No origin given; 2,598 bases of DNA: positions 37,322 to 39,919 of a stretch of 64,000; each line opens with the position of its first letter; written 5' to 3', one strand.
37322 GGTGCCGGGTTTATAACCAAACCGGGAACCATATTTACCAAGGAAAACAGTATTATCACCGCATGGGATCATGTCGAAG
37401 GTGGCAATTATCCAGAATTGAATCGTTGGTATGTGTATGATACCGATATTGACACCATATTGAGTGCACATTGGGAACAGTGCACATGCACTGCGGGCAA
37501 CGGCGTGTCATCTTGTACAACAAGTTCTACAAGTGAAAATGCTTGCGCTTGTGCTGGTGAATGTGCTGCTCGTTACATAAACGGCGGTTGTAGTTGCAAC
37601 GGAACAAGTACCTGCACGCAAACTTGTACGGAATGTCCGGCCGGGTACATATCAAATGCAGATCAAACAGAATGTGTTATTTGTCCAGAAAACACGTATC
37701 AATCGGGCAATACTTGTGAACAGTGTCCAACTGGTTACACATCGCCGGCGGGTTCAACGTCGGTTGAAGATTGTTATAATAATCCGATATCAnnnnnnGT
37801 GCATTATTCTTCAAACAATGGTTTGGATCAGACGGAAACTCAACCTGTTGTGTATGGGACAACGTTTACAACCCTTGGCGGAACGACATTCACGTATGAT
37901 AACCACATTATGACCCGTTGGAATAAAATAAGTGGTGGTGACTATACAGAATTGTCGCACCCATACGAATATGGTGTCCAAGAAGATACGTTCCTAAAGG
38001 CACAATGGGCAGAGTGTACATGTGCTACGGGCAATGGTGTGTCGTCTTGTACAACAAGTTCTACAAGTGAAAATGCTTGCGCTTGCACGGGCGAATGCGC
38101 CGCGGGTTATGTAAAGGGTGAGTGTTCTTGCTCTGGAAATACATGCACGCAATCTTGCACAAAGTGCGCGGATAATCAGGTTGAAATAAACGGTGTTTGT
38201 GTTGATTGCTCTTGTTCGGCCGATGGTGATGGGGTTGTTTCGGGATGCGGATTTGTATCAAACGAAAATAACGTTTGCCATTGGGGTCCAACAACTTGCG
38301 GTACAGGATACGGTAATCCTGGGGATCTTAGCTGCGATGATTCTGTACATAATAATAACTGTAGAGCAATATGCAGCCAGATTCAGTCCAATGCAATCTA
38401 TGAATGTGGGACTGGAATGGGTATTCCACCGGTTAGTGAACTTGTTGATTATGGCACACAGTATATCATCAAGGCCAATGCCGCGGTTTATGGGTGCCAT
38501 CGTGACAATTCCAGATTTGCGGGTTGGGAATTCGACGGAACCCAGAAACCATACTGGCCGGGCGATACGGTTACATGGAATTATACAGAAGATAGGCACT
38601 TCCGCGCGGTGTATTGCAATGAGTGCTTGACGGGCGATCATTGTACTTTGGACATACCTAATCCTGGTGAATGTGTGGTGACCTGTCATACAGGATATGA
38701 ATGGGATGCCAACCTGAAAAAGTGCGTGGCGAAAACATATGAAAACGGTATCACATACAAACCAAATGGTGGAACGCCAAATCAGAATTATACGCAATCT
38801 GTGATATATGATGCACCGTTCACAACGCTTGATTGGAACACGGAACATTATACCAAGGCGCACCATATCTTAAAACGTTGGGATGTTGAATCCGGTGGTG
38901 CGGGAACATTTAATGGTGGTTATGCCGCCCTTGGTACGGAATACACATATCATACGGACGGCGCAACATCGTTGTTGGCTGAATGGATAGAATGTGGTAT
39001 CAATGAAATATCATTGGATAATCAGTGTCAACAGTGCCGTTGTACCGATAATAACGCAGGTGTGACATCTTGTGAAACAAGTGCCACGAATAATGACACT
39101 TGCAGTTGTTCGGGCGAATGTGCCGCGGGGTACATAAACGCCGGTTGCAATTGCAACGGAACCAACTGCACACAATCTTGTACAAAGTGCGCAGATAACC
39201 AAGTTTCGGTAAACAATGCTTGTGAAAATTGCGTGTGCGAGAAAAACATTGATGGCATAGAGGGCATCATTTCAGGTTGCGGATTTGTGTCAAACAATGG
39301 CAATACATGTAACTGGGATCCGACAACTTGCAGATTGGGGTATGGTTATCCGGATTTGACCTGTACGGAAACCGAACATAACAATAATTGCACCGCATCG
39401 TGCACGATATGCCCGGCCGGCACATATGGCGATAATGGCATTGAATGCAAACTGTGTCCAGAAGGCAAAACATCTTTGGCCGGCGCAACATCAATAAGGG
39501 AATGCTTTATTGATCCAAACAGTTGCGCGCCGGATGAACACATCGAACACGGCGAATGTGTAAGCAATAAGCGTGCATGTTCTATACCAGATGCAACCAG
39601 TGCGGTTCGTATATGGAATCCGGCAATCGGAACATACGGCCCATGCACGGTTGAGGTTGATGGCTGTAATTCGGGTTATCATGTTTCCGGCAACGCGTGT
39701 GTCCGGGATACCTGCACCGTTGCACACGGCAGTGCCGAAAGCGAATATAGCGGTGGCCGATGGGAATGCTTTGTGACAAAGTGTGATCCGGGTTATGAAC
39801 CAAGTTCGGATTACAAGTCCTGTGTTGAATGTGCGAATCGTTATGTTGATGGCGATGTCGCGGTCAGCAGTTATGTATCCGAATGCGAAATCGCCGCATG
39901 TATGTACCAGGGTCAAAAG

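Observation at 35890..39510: Ephrin-receptor-like (GCC2_GCC3-type) cysteine modules inside the giant protein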

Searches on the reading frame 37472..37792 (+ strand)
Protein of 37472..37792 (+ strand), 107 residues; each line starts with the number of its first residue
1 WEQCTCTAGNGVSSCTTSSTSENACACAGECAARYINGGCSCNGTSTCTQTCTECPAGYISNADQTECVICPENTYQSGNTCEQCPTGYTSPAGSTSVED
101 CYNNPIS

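Call 42: predict_structure(alignment_id=A3)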
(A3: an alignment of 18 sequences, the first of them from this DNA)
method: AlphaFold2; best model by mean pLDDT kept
length: 107 residues; sequences in the alignment: 18
mean_pLDDT: 84.2   pTM: 0.64
mean pLDDT of the five models: 84.2, 80.0, 70.7, 70.3, 66.7
residues with pLDDT >= 90: 38; 70-90: 55; 50-70: 13; < 50: 1
segments of 3 or more residues with pLDDT < 50: none
pLDDT, mean of each block of 10 residues (from residue 1): 79 80 73 85 82 91 78 92 93 94 76
secondary structure, 60 per line:
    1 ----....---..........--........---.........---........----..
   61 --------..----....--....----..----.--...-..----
elements in order: E5-8 E12-21 E24-31 E35-43 E47-54 E75-78 E81-84

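Call 46: fold_search(model_id=the predicted structure, library=pdb)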
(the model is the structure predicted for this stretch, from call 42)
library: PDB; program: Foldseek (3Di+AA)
matches with E <= 10: 102; with E <= 0.001: 0
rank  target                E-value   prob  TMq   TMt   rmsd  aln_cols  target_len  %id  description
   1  7n4y_A                1.2e-02  1.00  0.51  0.03   4.5        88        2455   22  The structure of bovine thyroglobulin with iodinated tyrosines (released 2021-11-10)
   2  6ogx_G                3.7e-02  0.87  0.32  0.25   9.3       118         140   17  Ternary complex of OX40R (TNFRSF4) bound to Fab1 and Fab2 (released 2019-07-10)
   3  8tv1_C                7.8e-02  0.90  0.40  0.17   8.8       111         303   22  Structure of the EphA2 LBDCRD bound to FabS1C_L1 (released 2024-06-26)
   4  8trt_E                1.2e-01  0.93  0.41  0.36   6.1        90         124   24  Structure of the EphA2 CRD bound to FabS1CE_C1, monoclinic form (released 2023-11-22)
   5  8trs_D                1.3e-01  0.94  0.39  0.33   6.5        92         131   23  Structure of the EphA2 CRD bound to FabS1CE_C1, trigonal form (released 2023-11-22)
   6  8wa2_A                1.5e-01  0.96  0.46  0.03   5.9       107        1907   21  cryo-EM structure of native mastigonemes isolated from Chlamydomonas reinhardtii at 3.0 angstrom resolution (released 2024-04-10)
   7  4bk5_A                1.5e-01  0.80  0.39  0.11   8.0       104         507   21  crystal structure of the human EphA4 ectodomain in complex with human ephrin A5 (amine-methylated sample) (released 2013-07-03)
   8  4bk4_A                1.7e-01  0.80  0.41  0.11   9.1       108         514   21  crystal structure of the human EphA4 ectodomain (released 2013-07-03)
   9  8tx1                  1.9e-01  0.98  0.45  0.03   5.5        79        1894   25  Characterization of the Chlamydomonas Flagellar Mastigoneme Filament Structure at 3.6A (released 2023-10-25)
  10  8trt_D                1.9e-01  0.82  0.38  0.34   8.1        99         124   21  Structure of the EphA2 CRD bound to FabS1CE_C1, monoclinic form (released 2023-11-22)
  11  4bkf_A                1.9e-01  0.77  0.41  0.11   9.1       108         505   21  crystal structure of the human EphA4 ectodomain in complex with human ephrinB3 (released 2013-07-03)
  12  8wa2_F                2.3e-01  0.93  0.43  0.04   5.4       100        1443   21  cryo-EM structure of native mastigonemes isolated from Chlamydomonas reinhardtii at 3.0 angstrom resolution (released 2024-04-10)
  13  2hey_T                2.3e-01  0.38  0.28  0.23  10.1       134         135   16  Crystal structure of murine OX40L bound to human OX40 (released 2006-08-29)
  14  2hev_R                2.3e-01  0.35  0.29  0.23   9.6       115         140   21  Crystal structure of the complex between OX40L and OX40 (released 2006-08-29)
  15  9opz_A                3.0e-01  0.96  0.35  0.09   4.3        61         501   21  Structure of the sweet receptor bound to sucralose in the compact state, extracellular domain (released 2025-08-27)
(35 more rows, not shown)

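Call 75: fold_search(model_id=the predicted structure, library=viral)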
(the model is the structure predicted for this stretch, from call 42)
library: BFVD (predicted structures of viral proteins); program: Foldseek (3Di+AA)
matches with E <= 10: 45; with E <= 0.001: 0
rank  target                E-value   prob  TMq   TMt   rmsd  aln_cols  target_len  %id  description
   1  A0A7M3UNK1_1          4.3e-03  1.00  0.52  0.08   3.7        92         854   29  Tyrosine-protein kinase ephrin type A/B receptor-like domain-containing protein [Pyramimonas orientalis virus 01B]
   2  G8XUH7                6.4e-02  0.84  0.36  0.22   7.6       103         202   23  Membrane protein A21 [Aotine betaherpesvirus 1]
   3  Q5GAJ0                1.7e-01  0.38  0.27  0.15  15.8       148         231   16  Tumor necrosis factor receptor [Grouper iridovirus]
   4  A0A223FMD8            7.8e-01  0.20  0.30  0.11  12.4       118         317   21  TNF-alpha-receptor-like protein [Murmansk poxvirus]
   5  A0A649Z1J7            1.2e+00  0.20  0.35  0.34   7.9        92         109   23  (no name in the UniProt tables at hand)
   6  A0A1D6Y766            1.2e+00  0.09  0.19  0.06  13.8        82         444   18  (no name in the UniProt tables at hand)
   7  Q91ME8                1.4e+00  0.06  0.24  0.12  15.6       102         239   18  Tumor necrosis factor receptor-like protein [Lymphocystis disease virus 2]
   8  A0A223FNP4            1.6e+00  0.12  0.26  0.20   7.6        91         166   19  (no name in the UniProt tables at hand)
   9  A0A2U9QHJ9            2.1e+00  0.15  0.34  0.13   5.7        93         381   22  TNF receptor-like protein [Sea otter poxvirus]
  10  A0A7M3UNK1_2          2.5e+00  0.05  0.20  0.04   8.4        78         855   24  Tyrosine-protein kinase ephrin type A/B receptor-like domain-containing protein [Pyramimonas orientalis virus 01B]
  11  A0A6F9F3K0            2.7e+00  0.10  0.27  0.14   6.2        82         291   22  TNFR [Blueface angelfish adomavirus]
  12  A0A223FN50            2.9e+00  0.25  0.28  0.18   6.1        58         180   17  (no name in the UniProt tables at hand)
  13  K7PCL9                2.9e+00  0.18  0.26  0.06   6.1        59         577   24  Membrane protein ORF147A [Cyprinid herpesvirus 1]
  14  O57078                3.0e+00  0.16  0.27  0.29   7.3        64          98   17  TNF-alpha-receptor-like protein [Taterapox virus]
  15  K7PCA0                3.0e+00  0.07  0.25  0.14   7.6       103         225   14  Protein ORF136B [Cyprinid herpesvirus 1]
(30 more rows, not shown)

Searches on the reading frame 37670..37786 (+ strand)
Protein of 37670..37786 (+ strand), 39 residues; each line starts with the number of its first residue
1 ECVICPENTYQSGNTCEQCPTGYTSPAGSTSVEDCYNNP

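Call 26: find_related_loci(query=A2, collection=genome_contigs, flank=3000)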
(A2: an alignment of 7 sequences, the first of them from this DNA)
Query A2 (39 aa) in genome_contigs; peptide patterns used: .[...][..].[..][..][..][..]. (x = any residue, [..] = any of these).
59 stretches matched a pattern; 16 encode a relative of the query (tblastn E <= 1e-3); 16 distinct loci.
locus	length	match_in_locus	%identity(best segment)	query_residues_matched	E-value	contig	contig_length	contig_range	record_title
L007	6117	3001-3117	87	1-39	1e-19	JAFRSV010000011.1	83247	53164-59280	MAG: Alphaproteobacteria bacterium isolate RGIG2769 Goat_Omasum-5__c635781, whole genome shotgun sequence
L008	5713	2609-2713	49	2-36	2e-8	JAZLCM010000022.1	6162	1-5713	MAG: Candidatus Enterousia sp. isolate T1900045049_TC20190042.MAGScoT_cleanbin_000031 SGB_4517_k141_1774398, whole genom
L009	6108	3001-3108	53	3-37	1e-6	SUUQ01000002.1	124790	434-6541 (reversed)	MAG: Alphaproteobacteria bacterium isolate SIG50 NODE_3290_length_124790_cov_6.729342, whole genome shotgun sequence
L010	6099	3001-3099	48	3-35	2e-6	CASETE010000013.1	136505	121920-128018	uncultured proteobacterium isolate SI.O98.metabat-bins.90 genome assembly, contig: SI.O98.metabat-bins.90.fa_k141_265550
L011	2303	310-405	47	1-30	4e-6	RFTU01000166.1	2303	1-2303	MAG: Betaproteobacteria bacterium isolate WB5_1A_102 contig_100_165, whole genome shotgun sequence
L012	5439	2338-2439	41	2-35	5e-6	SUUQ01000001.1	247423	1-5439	MAG: Alphaproteobacteria bacterium isolate SIG50 NODE_553_length_247423_cov_7.004432, whole genome shotgun sequence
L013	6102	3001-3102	44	2-35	1e-5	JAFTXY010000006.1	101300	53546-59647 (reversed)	MAG: Candidatus Gastranaerophilales bacterium isolate RGIG4251 Roe_deer_Colon-5__c1689, whole genome shotgun sequence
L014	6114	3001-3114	42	2-39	2e-5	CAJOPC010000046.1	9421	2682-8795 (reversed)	uncultured Alphaproteobacteria bacterium isolate Rumen_Coassembly_mag_2400 genome assembly, contig: k87_26713056, whole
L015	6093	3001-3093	45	5-35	3e-5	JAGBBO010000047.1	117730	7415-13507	MAG: Alphaproteobacteria bacterium isolate RGIG8969 Water_deer_Rectum-2__c494363, whole genome shotgun sequence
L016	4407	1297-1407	49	5-38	5e-5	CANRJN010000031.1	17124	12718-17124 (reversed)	MAG: uncultured Bacilli bacterium isolate Lapin-021__bin67 genome assembly, contig: Lapin-021__NODE_3765_length_17124_co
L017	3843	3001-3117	41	1-37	6e-5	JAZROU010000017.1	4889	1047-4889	MAG: Candidatus Enterousia sp. isolate T1900045388_YK20190078.MAGScoT_cleanbin_000020 SGB_6918_k141_1794983, whole genom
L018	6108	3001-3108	44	1-35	8e-5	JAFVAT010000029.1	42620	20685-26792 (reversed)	MAG: Alphaproteobacteria bacterium isolate RGIG5000 Roe_deer_Rumen-5__c3954, whole genome shotgun sequence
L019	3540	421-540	43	1-39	7e-5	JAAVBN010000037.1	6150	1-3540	MAG: bacterium isolate Mgla_MAG_18-bin_5 c_000000125957, whole genome shotgun sequence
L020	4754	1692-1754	62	2-22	9e-5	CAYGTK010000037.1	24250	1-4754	MAG TPA_asm: uncultured Chitinophagaceae bacterium isolate ERP117304_co3_226 genome assembly, contig: NODE_2997_length_2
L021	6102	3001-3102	47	1-31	1e-4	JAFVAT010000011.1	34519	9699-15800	MAG: Alphaproteobacteria bacterium isolate RGIG5000 Roe_deer_Rumen-5__c1335, whole genome shotgun sequence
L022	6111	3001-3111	49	2-35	2e-4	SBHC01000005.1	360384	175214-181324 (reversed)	MAG: Deltaproteobacteria bacterium isolate M3003 scaffold_4_1, whole genome shotgun sequence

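Call 29: search_protein_families(library=pfam, proteins=[L008:2-3250:+, L009:805-4758:+, L013:2218-3900:+, L015:2149-3480:+, L018:2458-3888:+, L019:325-996:+, L021:2362-3534:+, L020:465-4754:+, L022:1942-6111:+, L016:58-4260:+], max_evalue=0.01)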
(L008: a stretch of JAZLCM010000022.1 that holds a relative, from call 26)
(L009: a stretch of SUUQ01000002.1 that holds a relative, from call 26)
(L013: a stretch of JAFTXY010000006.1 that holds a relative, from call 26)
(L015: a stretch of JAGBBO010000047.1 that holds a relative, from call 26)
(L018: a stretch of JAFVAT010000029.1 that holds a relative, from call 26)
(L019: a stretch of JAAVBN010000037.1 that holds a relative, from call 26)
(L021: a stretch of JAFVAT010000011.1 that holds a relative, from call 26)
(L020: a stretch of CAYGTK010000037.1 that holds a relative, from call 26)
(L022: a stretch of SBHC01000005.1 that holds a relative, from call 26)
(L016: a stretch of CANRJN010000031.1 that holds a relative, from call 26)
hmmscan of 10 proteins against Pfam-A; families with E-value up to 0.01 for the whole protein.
L008:2-3250:+ (1083 aa): 2 families
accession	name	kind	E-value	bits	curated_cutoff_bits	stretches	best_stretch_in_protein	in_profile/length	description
PF09479.16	Flg_new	-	6.8e-06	26.5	27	1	813-855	21-65/65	Listeria-Bacteroides repeat domain (List_Bact_rpt)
PF07699.19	Ephrin_rec_like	-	0.0027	17.9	23.1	1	868-903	9-48/48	Tyrosine-protein kinase ephrin type A/B receptor-like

L009:805-4758:+ (1318 aa): 0 families

L013:2218-3900:+ (561 aa): 3 families
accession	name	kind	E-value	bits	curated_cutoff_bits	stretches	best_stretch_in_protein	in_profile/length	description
PF07699.19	Ephrin_rec_like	-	1.9e-16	60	23.1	3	117-160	1-44/48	Tyrosine-protein kinase ephrin type A/B receptor-like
PF23091.2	TNFR_ELAPOR1_6th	-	2.6e-05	24.5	33.2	2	198-236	1-40/41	ELAPOR1-like, TNF receptor-like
PF15913.10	Furin-like_2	-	0.0014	19.3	28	1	77-136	35-96/102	Furin-like repeat, cysteine-rich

L015:2149-3480:+ (444 aa): 3 families
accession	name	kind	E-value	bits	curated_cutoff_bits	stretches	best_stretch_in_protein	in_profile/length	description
PF07699.19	Ephrin_rec_like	-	1.9e-15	56.8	23.1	6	131-162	1-34/48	Tyrosine-protein kinase ephrin type A/B receptor-like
PF23091.2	TNFR_ELAPOR1_6th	-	2.1e-12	47.2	33.2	5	40-72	9-39/41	ELAPOR1-like, TNF receptor-like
PF07562.20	NCD3G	-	1.5e-08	34.8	38.9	1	29-54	27-54/54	Nine Cysteines Domain of family 3 GPCR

L018:2458-3888:+ (477 aa): 3 families
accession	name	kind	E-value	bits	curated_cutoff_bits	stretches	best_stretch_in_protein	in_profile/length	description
PF07699.19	Ephrin_rec_like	-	8.9e-10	38.7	23.1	3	85-121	1-39/48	Tyrosine-protein kinase ephrin type A/B receptor-like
PF23091.2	TNFR_ELAPOR1_6th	-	1.1e-08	35.3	33.2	2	82-120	2-39/41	ELAPOR1-like, TNF receptor-like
PF07562.20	NCD3G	-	0.0032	17.7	38.9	0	197-223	29-54/54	Nine Cysteines Domain of family 3 GPCR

L019:325-996:+ (224 aa): 4 families
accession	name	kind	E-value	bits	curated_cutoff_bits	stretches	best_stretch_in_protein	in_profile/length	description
PF07699.19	Ephrin_rec_like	-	1.3e-22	79.7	23.1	4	40-88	1-48/48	Tyrosine-protein kinase ephrin type A/B receptor-like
PF07562.20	NCD3G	-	2.2e-09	37.5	38.9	3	30-57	25-54/54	Nine Cysteines Domain of family 3 GPCR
PF23091.2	TNFR_ELAPOR1_6th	-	6.7e-08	32.8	33.2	3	36-76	1-37/41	ELAPOR1-like, TNF receptor-like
PF00020.24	TNFR_c6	-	2.3e-06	28.4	29.4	2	51-87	1-37/39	TNFR/NGFR cysteine-rich region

L021:2362-3534:+ (391 aa): 4 families
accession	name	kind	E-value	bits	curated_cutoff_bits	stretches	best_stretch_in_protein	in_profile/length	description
PF07699.19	Ephrin_rec_like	-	2.6e-34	117.2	23.1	7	205-246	1-42/48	Tyrosine-protein kinase ephrin type A/B receptor-like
PF23091.2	TNFR_ELAPOR1_6th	-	1.8e-21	76.2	33.2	6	256-291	2-37/41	ELAPOR1-like, TNF receptor-like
PF07562.20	NCD3G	-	7.3e-15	55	38.9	3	134-174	9-54/54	Nine Cysteines Domain of family 3 GPCR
PF00020.24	TNFR_c6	-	2.1e-08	34.8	29.4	0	152-174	1-27/39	TNFR/NGFR cysteine-rich region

L020:465-4754:+ (1430 aa): 5 families
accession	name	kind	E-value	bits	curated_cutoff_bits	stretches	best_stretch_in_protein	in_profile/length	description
PF07699.19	Ephrin_rec_like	-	1.6e-81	268.4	23.1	13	817-859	1-42/48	Tyrosine-protein kinase ephrin type A/B receptor-like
PF23091.2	TNFR_ELAPOR1_6th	-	7.2e-77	253.5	33.2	20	865-899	2-36/41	ELAPOR1-like, TNF receptor-like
PF07562.20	NCD3G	-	7.5e-44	147.8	38.9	4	579-603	28-52/54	Nine Cysteines Domain of family 3 GPCR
PF13385.13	Laminin_G_3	-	3.6e-42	144.5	27.6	2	1088-1247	1-151/151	Concanavalin A-like lectin/glucanases superfamily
PF02210.31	Laminin_G_2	-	6.3e-07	30.4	22.9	1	1380-1425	37-81/126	Laminin G domain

L022:1942-6111:+ (1390 aa): 5 families
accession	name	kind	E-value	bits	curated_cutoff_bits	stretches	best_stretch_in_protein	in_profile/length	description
PF07699.19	Ephrin_rec_like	-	1.2e-64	214.3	23.1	11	548-595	1-48/48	Tyrosine-protein kinase ephrin type A/B receptor-like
PF11617.13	Cu-binding_MopE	-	9.2e-35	119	27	5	1053-1082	1-30/30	Putative metal-binding motif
PF23091.2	TNFR_ELAPOR1_6th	-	2.1e-33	114.4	33.2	5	752-783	9-39/41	ELAPOR1-like, TNF receptor-like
PF07562.20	NCD3G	-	8.6e-25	86.8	38.9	3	301-325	29-53/54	Nine Cysteines Domain of family 3 GPCR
PF07705.17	CARDB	-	6.6e-22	78.1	22.7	2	915-1032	1-100/101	CARDB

L016:58-4260:+ (1401 aa): 4 families
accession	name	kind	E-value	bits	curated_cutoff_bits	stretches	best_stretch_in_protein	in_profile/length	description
PF09479.16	Flg_new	-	7.2e-27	93.7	27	2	343-410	1-65/65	Listeria-Bacteroides repeat domain (List_Bact_rpt)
PF21722.4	Gly_rich_2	-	1.7e-11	45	24.3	1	1002-1249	7-224/226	Glycine-rich domain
PF07699.19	Ephrin_rec_like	-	1.1e-09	38.4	23.1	2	762-798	1-36/48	Tyrosine-protein kinase ephrin type A/B receptor-like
PF00020.24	TNFR_c6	-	0.00067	20.4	29.4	1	645-683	1-39/39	TNFR/NGFR cysteine-rich region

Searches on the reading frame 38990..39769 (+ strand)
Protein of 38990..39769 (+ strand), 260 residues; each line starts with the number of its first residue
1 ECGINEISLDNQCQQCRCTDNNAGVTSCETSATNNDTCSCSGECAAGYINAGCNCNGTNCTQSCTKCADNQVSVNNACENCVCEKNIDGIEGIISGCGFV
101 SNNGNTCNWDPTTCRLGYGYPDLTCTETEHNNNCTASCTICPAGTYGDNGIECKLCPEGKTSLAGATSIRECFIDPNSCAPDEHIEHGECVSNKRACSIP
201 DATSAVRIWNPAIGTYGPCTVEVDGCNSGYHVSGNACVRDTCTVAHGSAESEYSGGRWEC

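Call 67: search_protein_families(library=pfam, proteins=[window:38990-39769:+], max_evalue=1)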
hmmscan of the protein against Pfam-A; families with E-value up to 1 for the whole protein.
window:38990-39769:+ (260 aa): 1 family
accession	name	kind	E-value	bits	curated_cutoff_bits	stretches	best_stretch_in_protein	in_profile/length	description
PF23091.2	TNFR_ELAPOR1_6th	-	0.0021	18.4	33.2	1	132-159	8-35/41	ELAPOR1-like, TNF receptor-like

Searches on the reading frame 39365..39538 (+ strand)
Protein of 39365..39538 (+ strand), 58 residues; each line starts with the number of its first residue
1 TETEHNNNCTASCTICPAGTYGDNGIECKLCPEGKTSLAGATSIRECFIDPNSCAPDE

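Call 8: search_protein_families(library=pfam, proteins=[window:39365-39538:+], max_evalue=10)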
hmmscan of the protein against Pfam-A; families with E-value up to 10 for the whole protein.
seq(58 aa): 5 families
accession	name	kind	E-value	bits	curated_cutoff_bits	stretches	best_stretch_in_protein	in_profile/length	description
PF07699.19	Ephrin_rec_like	-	1.3e-05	25.3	23.1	1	9-47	7-48/48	Tyrosine-protein kinase ephrin type A/B receptor-like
PF23091.2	TNFR_ELAPOR1_6th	-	0.00012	22.4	33.2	1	7-34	8-35/41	ELAPOR1-like, TNF receptor-like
PF20626.4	EGF_Sp38_C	-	0.0006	20.2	24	1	6-43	12-48/50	Zona-pellucida-binding protein (Sp38) C-terminal EGF-like domain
PF07562.20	NCD3G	-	0.0047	17.2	38.9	1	5-37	21-54/54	Nine Cysteines Domain of family 3 GPCR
PF05571.17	JAMP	-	0.76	9.8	25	1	3-33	9-39/292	JNK1/MAPK8-associated membrane protein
